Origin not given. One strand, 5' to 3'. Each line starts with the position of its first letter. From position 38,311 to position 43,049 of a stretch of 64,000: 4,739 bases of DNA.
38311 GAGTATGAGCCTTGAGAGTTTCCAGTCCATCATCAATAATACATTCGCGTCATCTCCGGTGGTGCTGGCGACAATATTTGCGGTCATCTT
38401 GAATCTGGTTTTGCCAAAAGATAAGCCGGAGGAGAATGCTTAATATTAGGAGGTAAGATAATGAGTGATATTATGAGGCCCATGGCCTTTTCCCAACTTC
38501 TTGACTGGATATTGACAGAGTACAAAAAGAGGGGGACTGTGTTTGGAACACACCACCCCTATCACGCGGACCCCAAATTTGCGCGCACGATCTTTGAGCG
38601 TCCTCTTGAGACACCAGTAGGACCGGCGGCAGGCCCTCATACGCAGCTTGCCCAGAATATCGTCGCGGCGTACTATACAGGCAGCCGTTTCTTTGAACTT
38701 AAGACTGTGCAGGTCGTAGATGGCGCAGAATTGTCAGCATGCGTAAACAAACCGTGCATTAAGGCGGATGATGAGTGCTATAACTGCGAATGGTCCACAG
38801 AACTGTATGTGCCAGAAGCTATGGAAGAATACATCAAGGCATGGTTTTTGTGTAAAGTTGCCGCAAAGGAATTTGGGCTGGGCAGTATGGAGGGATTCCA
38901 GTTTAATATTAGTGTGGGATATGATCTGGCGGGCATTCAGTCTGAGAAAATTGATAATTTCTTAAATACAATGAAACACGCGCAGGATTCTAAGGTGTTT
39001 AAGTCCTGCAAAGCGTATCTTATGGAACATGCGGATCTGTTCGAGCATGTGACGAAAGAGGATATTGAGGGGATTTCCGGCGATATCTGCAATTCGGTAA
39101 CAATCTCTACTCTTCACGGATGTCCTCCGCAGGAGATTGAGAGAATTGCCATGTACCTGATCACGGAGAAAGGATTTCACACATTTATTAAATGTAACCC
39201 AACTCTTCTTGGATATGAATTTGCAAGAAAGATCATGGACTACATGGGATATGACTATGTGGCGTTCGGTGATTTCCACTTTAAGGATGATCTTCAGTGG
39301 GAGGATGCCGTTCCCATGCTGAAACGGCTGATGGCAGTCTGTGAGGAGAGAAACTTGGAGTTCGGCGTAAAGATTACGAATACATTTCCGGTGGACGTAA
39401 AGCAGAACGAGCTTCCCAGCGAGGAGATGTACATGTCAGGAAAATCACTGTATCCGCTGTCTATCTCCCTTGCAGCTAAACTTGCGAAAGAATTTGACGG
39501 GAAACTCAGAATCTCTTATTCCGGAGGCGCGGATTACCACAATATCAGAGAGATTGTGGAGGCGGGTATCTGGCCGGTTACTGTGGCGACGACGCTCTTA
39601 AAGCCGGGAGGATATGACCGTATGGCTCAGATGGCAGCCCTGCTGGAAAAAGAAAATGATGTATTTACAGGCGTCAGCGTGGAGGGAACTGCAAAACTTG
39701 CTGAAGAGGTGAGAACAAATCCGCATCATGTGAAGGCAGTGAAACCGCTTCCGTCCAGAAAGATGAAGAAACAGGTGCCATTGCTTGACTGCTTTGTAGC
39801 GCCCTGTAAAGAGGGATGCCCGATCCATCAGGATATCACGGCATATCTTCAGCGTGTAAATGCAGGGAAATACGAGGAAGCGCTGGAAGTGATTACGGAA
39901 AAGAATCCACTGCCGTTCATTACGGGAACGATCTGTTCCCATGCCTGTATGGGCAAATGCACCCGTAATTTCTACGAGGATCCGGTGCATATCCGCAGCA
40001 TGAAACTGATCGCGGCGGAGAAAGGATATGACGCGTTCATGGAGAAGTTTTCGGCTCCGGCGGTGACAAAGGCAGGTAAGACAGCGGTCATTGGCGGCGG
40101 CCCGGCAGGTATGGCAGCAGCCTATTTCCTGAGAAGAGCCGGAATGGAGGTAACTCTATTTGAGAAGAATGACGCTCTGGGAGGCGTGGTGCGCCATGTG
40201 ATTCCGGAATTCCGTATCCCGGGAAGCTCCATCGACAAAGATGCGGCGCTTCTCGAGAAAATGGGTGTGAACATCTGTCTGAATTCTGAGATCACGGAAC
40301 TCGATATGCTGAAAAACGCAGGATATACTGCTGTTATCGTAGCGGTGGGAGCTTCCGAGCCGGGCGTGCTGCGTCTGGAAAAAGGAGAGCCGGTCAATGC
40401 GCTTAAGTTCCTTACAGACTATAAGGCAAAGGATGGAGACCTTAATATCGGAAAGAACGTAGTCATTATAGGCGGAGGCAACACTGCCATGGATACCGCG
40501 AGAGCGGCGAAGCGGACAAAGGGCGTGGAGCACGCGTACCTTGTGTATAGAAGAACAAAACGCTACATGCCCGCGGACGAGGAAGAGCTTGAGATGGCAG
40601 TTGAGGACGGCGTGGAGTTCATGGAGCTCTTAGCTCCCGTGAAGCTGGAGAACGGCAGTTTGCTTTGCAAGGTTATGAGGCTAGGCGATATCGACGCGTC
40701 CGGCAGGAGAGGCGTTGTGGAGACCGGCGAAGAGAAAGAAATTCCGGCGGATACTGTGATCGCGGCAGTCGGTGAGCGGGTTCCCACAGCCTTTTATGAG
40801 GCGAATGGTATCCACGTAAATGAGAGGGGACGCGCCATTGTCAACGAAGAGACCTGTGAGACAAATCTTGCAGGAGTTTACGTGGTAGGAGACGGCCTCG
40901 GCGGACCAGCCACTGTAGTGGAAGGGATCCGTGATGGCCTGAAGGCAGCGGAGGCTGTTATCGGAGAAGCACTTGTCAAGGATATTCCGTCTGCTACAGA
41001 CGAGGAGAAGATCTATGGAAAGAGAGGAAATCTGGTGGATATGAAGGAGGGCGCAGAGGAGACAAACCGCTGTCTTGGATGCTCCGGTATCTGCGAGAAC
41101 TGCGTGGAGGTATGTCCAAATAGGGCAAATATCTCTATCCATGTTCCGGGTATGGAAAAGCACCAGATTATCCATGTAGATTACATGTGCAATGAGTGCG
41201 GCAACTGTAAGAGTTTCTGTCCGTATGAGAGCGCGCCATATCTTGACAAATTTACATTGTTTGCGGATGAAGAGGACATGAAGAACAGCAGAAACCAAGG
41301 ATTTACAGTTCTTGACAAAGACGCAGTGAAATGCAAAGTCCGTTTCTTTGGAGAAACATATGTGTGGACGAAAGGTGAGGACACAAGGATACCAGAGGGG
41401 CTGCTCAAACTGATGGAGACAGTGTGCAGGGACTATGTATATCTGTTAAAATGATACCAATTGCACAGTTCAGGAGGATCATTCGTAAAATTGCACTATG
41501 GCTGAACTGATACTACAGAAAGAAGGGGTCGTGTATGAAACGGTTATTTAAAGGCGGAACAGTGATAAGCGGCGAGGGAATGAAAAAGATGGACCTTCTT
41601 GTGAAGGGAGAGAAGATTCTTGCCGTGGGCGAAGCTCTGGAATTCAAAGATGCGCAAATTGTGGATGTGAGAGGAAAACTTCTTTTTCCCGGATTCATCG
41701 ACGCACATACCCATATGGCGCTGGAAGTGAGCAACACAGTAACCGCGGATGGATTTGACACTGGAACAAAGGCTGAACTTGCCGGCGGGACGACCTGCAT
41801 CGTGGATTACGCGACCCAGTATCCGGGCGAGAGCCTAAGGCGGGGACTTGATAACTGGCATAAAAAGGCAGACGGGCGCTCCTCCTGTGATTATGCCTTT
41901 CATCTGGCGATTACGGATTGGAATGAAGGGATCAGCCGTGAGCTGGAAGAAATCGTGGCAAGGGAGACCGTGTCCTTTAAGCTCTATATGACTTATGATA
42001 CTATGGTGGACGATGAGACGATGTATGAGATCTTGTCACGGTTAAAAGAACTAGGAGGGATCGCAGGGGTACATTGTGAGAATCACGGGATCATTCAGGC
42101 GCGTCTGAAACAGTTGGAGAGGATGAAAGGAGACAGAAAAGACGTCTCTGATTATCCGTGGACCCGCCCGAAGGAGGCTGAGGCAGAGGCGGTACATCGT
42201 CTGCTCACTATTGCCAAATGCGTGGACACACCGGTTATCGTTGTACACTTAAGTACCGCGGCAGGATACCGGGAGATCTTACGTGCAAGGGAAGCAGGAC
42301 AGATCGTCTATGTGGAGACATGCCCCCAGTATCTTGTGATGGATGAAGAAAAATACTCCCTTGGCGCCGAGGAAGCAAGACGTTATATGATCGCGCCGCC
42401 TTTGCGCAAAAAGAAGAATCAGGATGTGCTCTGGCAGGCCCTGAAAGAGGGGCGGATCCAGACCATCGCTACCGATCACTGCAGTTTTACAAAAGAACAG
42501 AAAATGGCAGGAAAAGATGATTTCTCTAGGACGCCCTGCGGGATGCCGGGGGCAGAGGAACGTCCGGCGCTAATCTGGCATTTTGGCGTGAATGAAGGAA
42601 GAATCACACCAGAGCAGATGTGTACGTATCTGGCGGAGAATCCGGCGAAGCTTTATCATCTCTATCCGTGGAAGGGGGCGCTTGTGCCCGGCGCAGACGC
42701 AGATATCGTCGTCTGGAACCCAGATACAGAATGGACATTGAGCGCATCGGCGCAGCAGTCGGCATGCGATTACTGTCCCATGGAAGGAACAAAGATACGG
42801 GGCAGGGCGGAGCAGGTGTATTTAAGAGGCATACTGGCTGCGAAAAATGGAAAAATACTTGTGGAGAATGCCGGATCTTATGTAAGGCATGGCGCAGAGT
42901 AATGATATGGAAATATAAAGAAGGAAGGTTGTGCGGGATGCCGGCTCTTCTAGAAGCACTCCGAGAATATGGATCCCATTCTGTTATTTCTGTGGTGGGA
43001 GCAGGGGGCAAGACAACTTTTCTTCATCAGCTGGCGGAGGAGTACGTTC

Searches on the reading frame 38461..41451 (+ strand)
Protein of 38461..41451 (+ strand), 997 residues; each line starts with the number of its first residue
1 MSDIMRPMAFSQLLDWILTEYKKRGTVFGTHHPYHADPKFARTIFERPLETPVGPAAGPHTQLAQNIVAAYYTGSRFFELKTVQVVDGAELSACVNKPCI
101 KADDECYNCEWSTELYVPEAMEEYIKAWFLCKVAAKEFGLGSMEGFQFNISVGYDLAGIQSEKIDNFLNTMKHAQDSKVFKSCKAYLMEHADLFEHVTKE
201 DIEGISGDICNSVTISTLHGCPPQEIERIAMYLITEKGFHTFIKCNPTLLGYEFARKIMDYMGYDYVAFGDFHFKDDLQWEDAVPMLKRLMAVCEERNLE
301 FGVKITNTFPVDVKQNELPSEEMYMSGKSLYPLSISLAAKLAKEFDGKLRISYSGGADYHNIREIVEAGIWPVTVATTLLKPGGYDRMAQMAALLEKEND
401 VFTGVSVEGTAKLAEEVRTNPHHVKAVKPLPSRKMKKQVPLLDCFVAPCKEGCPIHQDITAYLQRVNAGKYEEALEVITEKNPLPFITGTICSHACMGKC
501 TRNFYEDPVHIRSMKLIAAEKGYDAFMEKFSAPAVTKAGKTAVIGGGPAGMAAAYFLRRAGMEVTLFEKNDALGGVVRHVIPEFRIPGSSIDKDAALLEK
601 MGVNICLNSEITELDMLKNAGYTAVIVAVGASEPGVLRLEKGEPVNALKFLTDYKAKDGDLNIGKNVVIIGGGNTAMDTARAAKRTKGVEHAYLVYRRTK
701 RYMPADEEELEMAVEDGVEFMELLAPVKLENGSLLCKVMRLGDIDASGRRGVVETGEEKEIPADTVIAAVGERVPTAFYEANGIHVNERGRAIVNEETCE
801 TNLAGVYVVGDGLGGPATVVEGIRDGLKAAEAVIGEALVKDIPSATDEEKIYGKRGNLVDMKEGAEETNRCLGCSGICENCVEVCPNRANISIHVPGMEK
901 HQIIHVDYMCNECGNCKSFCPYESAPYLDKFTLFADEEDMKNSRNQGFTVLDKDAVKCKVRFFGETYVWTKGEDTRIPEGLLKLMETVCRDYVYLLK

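Call 5: search_protein_families(library=ncbifam, proteins=[window:38461-41451:+], max_evalue=0.00001)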
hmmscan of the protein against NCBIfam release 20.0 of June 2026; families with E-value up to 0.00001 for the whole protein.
window:38461-41451:+ (997 aa): 51 families (the best 25 are shown)
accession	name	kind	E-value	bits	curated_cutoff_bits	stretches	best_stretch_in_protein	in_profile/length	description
TIGR03315.1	Se_ygfK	equivalog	0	1368.9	835.3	1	2-996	1-1012/1012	putative selenate reductase subunit YgfK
NF009410.0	PRK12771.1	subfamily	6.5e-100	335.3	516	1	433-833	34-441/566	NAD(P)-binding protein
NF009454.0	PRK12814.1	equivalog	1.2e-86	291.5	916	1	443-844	99-505/657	putative NADPH-dependent glutamate synthase small subunit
NF009414.0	PRK12778.1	equivalog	2e-74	251.2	1103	1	440-833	330-745/752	bifunctional dihydroorotate dehydrogenase B NAD binding subunit/NADPH-dependent glutamate synthase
TIGR01316.1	gltA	equivalog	5.5e-68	229.8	471.75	1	443-833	30-445/449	NADPH-dependent glutamate synthase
NF009415.0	PRK12779.1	equivalog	5.4e-63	213.2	1519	1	449-837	210-626/944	putative bifunctional glutamate synthase subunit beta/2-polyprenylphenol hydroxylase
NF010590.0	PRK13984.1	equivalog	6.7e-59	199.6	946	1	442-833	193-602/611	putative oxidoreductase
NF009413.0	PRK12775.1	equivalog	6.4e-58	196.4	1895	1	442-888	334-802/1006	putative trifunctional 2-polyprenylphenol hydroxylase/glutamate synthase subunit beta/ferritin domain-containing protein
TIGR01318.1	gltD_gamma_fam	subfamily_domain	7.7e-57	192.9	482.95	1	412-834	13-462/467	glutamate synthase, small subunit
TIGR01317.1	GOGAT_sm_gam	subfamily_domain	2e-50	172.1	447.7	1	425-688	27-307/485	glutamate synthase small subunit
NF009408.0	PRK12769.1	equivalog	1.4e-49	168.8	1003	1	447-836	234-650/659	formate-dependent uric acid utilization protein AegA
NF009409.0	PRK12770.1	subfamily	4.2e-47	160.9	343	1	533-833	13-346/360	putative glutamate synthase subunit beta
NF009451.0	PRK12809.1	equivalog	5.9e-36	124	1154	1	446-833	216-630/639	formate-dependent uric acid utilization protein YgfT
NF045663.1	diclust_near_Sec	equivalog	2.5e-34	118.5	530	1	447-702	18-257/759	pyridine nucleotide-disulfide oxidoreductase/dicluster-binding protein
TIGR01292.1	TRX_reduct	equivalog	1.2e-17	63.6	343.45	1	540-833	2-296/300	thioredoxin-disulfide reductase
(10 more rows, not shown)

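Call 7: search_protein_families(library=pfam, proteins=[window:38461-41451:+], max_evalue=0.001)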
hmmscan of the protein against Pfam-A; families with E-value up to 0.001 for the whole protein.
window:38461-41451:+ (997 aa): 15 families
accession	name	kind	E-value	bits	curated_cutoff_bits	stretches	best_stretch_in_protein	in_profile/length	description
PF07992.20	Pyr_redox_2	-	7.9e-32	111.3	26.1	1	540-826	2-291/291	Pyridine nucleotide-disulphide oxidoreductase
PF14691.11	Fer4_20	-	5.5e-18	65.3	25.8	1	442-520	25-106/113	Dihydroprymidine dehydrogenase domain II, 4Fe-4S cluster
PF13738.12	Pyr_redox_3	-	1.1e-16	61.5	30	1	624-810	127-305/305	Pyridine nucleotide-disulphide oxidoreductase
PF13450.12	NAD_binding_8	-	2.9e-11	43.9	21.9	1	543-580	1-38/68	NAD(P)-binding Rossmann-like domain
PF00070.33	Pyr_redox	-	2.1e-10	41.4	22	1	540-573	1-34/82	Pyridine nucleotide-disulphide oxidoreductase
PF01266.30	DAO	-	5.1e-08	33.3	27.9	1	541-575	2-37/353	FAD dependent oxidoreductase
PF12831.13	FAD_oxidored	-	1.9e-06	27.9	27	1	542-576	3-37/416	FAD dependent oxidoreductase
PF00890.30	FAD_binding_2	-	5.2e-06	26.3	20.4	1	542-575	3-36/414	FAD binding domain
PF01593.30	Amino_oxidase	-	8.4e-06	25.8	19.8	1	549-616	2-63/443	Flavin containing amine oxidoreductase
PF03486.20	HI0933_like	-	1.2e-05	25.3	50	1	540-574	2-36/244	HI0933-like protein Rossmann domain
PF01262.27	AlaDh_PNT_C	-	2.3e-05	24.3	23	0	533-572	21-62/214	Alanine dehydrogenase/PNT, C-terminal domain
PF01494.25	FAD_binding_3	-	2.8e-05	23.9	22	1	541-571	4-34/349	FAD binding domain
PF01134.28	GIDA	-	0.00036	20.2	22.1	1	542-574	3-36/391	Glucose inhibited division protein A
PF01946.23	Thi4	-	0.00046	19.9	26.2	0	542-575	21-55/235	Thi4 family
PF13187.11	Fer4_9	-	0.00054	20.4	27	1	874-923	2-50/52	4Fe-4S dicluster domain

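Call 36: find_related_loci(query=A1, collection=genome_contigs, flank=10000)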
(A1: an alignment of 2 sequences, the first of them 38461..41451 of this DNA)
Query A1 (997 aa) in genome_contigs; peptide patterns used: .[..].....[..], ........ (x = any residue, [..] = any of these).
599 stretches matched a pattern (row limit reached: there are more); 595 encode a relative of the query (tblastn E <= 1e-3); the best 80 are kept; 80 distinct loci.
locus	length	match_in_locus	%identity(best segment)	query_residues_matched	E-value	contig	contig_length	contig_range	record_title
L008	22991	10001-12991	88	1-997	0e+0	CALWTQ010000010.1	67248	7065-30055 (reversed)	MAG: uncultured Mediterraneibacter sp. isolate BRZ_GH__bin5 genome assembly, contig: BRZ_GH__NODE_407_length_67248_cov_2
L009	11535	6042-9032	87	1-997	0e+0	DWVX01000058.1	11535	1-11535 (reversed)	MAG TPA_asm: Candidatus Mediterraneibacter excrementipullorum isolate ChiSjej6B24-3024 ChiSjej6B24M5__C54264_L11535_SAMN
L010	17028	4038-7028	83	1-997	0e+0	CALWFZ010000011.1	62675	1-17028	MAG: uncultured Mediterraneibacter sp. isolate BRZ_IE__bin34 genome assembly, contig: BRZ_IE__NODE_913_length_62675_cov_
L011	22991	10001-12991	83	1-997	0e+0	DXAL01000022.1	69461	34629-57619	MAG TPA_asm: Candidatus Mediterraneibacter merdipullorum isolate ChiSxjej4B16-6421 ChiSxjej4B16M5__C86502_L69461_SAMN080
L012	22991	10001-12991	83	1-997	0e+0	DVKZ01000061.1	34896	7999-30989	MAG TPA_asm: Candidatus Fimousia stercorigallinarum isolate ChiSxjej3B15-1827 ChiSxjej3B15M5__C158601_L34896_SRR6323373,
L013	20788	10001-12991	85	1-997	0e+0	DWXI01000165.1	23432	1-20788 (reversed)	MAG TPA_asm: Candidatus Mediterraneibacter intestinigallinarum isolate ChiBcec15-2237 ChiBcec15__C94027_L23432_SAMN08010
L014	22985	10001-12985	68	1-996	0e+0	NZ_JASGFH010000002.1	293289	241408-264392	MAG: Lacrimispora sp. isolate 1H200 JMF-2111-06-0001.hyb.bin.200_1, whole genome shotgun sequence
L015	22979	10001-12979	66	1-996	0e+0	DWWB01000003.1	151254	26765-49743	MAG TPA_asm: Candidatus Enterocloster excrementigallinarum isolate CHK198-12963 CHK198__C5020_L151254_SAMEA5754842, whol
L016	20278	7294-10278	63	1-996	0e+0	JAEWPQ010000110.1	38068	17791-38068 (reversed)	MAG: Bacillota bacterium isolate OH_SBrB_105 k127_468040, whole genome shotgun sequence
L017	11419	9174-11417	86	1-748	0e+0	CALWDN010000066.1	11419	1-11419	MAG: uncultured Mediterraneibacter sp. isolate BRZ_AM__bin66 genome assembly, contig: BRZ_AM__NODE_6930_length_11419_cov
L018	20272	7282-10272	65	1-996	0e+0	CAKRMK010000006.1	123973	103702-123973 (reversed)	MAG: uncultured Blautia sp. isolate REFINED_METABAT215_TOP10_CONTIGS_1500_ASSEMBLY_K77_MERGED__Hadza_PheChl_Fiber-Hadza-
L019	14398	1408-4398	65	1-996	0e+0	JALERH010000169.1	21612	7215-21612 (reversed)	MAG: Blautia sp. isolate SUG264 k141_311514, whole genome shotgun sequence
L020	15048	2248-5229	67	1-996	0e+0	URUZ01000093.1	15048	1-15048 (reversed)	uncultured Clostridium sp. isolate UMGS1373 genome assembly, contig: NODE_856_length_15048_cov_3.862267, whole genome sh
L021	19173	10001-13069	63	1-996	0e+0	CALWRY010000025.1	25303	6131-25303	MAG: uncultured Enterocloster sp. isolate BRZ_CR__bin7 genome assembly, contig: BRZ_CR__NODE_1929_length_25303_cov_4.250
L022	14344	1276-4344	63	1-996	0e+0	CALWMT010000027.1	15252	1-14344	MAG: uncultured Enterocloster sp. isolate BRZ_LM__bin53 genome assembly, contig: BRZ_LM__NODE_5292_length_15252_cov_4.19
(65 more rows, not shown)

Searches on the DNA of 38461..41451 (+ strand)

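Call 46: search_rna_families(sources=[L014, L018, L025, L026, L053, L058], threshold=gathering)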
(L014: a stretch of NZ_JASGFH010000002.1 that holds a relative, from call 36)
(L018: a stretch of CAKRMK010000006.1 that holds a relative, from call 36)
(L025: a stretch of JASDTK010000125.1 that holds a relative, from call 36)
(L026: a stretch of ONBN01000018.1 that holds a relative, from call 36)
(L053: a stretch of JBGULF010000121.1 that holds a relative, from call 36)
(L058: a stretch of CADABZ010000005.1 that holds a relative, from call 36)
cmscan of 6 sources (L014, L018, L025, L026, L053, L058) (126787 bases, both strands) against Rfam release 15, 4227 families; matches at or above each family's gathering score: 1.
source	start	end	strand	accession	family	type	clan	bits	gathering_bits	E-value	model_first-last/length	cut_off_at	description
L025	6081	6177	+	RF00167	Purine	Cis-reg; riboswitch;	CL00123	52.1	37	1.1e-05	1-102/102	no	Purine riboswitch aptamer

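Call 56: search_rna_families(sources=[L028, L030, L040, L048, L050, L054], threshold=gathering)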
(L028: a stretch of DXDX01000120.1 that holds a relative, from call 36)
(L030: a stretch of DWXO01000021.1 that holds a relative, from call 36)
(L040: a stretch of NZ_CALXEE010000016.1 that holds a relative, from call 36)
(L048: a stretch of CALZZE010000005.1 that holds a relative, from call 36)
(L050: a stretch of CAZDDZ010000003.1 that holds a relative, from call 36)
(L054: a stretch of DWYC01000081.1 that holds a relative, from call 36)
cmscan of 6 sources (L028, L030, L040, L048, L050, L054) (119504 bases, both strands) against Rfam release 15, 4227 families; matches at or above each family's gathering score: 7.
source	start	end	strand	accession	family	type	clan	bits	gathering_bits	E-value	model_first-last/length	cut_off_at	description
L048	17492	17564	+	RF00005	tRNA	Gene; tRNA;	CL00001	64.7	29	1.7e-11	1-71/71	no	tRNA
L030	8228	8276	+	RF03031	ssnA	Cis-reg;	-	53.6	37.3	1.1e-11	1-48/48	no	ssnA RNA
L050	8450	8497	+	RF03031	ssnA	Cis-reg;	-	51.5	37.3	5.6e-11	1-48/48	no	ssnA RNA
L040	8495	8542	+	RF03031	ssnA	Cis-reg;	-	50.6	37.3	1.2e-10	1-48/48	no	ssnA RNA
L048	8579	8626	+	RF03031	ssnA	Cis-reg;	-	46.8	37.3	2.2e-09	1-48/48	no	ssnA RNA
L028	8455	8503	+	RF03031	ssnA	Cis-reg;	-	46.2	37.3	3.6e-09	1-48/48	no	ssnA RNA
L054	8428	8476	+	RF03031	ssnA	Cis-reg;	-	43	37.3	4.2e-08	1-48/48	no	ssnA RNA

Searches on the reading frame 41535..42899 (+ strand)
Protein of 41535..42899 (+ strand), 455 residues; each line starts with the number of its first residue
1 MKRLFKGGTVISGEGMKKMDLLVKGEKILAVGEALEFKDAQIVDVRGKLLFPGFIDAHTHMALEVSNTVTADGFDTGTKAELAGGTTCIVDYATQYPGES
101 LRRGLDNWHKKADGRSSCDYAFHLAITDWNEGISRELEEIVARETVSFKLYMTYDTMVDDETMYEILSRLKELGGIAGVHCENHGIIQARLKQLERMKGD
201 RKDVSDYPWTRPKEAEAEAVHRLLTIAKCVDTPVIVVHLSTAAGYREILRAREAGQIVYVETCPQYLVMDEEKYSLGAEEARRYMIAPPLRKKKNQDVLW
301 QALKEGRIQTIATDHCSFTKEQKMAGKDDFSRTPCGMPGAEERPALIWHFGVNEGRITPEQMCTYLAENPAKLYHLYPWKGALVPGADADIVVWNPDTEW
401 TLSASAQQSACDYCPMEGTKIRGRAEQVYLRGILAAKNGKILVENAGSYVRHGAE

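Call 5: search_protein_families(library=ncbifam, proteins=[window:41535-42899:+], max_evalue=0.00001)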
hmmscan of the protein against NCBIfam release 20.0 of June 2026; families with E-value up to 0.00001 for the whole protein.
window:41535-42899:+ (455 aa): 50 families (the best 25 are shown)
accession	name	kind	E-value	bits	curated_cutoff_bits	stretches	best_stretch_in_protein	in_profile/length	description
TIGR02033.1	D-hydantoinase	equivalog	4e-154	513.9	393.25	1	4-451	2-453/454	dihydropyrimidinase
NF009941.0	PRK13404.1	subfamily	3.7e-115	385.3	647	1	5-451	8-460/478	dihydropyrimidinase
TIGR03178.1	allantoinase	equivalog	5e-78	262.9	357.85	1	4-451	3-440/441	allantoinase AllB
NF004839.0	PRK06189.1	equivalog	4.3e-71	239.9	631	1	4-451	6-446/451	allantoinase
TIGR00857.1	pyrC_multi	subfamily_domain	2.3e-66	224.5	279.05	1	17-438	4-411/412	dihydroorotase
NF058539.1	ergo_uti2_ErtD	equivalog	2.7e-61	207.9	650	1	8-451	8-446/449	hydantoin-5-propionate amidohydrolase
NF058538.1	ergo_util_ErtD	equivalog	7.8e-61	206.3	600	1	4-450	4-444/446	hydantoin-5-propionate amidohydrolase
NF006559.0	PRK09060.1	equivalog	1.5e-57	194.9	482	1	4-452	8-438/444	dihydroorotase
NF005751.0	PRK07575.1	equivalog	9.8e-57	192.4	529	1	6-449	8-433/440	dihydroorotase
NF002668.0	PRK02382.1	equivalog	3.1e-56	190.9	452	1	17-420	12-396/436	dihydroorotase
NF005960.0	PRK08044.1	equivalog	2.9e-54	184.5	688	1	4-450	6-448/453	allantoinase AllB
NF006688.0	PRK09236.1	equivalog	4.8e-51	173.9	535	1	4-448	5-438/444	dihydroorotase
NF006836.0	PRK09357.1-1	equivalog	5.4e-46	157.2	538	1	15-441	13-429/432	dihydroorotase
NF006837.0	PRK09357.1-2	equivalog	2.3e-45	155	575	1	1-435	1-421/428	dihydroorotase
NF003271.0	PRK04250.1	equivalog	1.3e-43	149.2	405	1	18-450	18-402/407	dihydroorotase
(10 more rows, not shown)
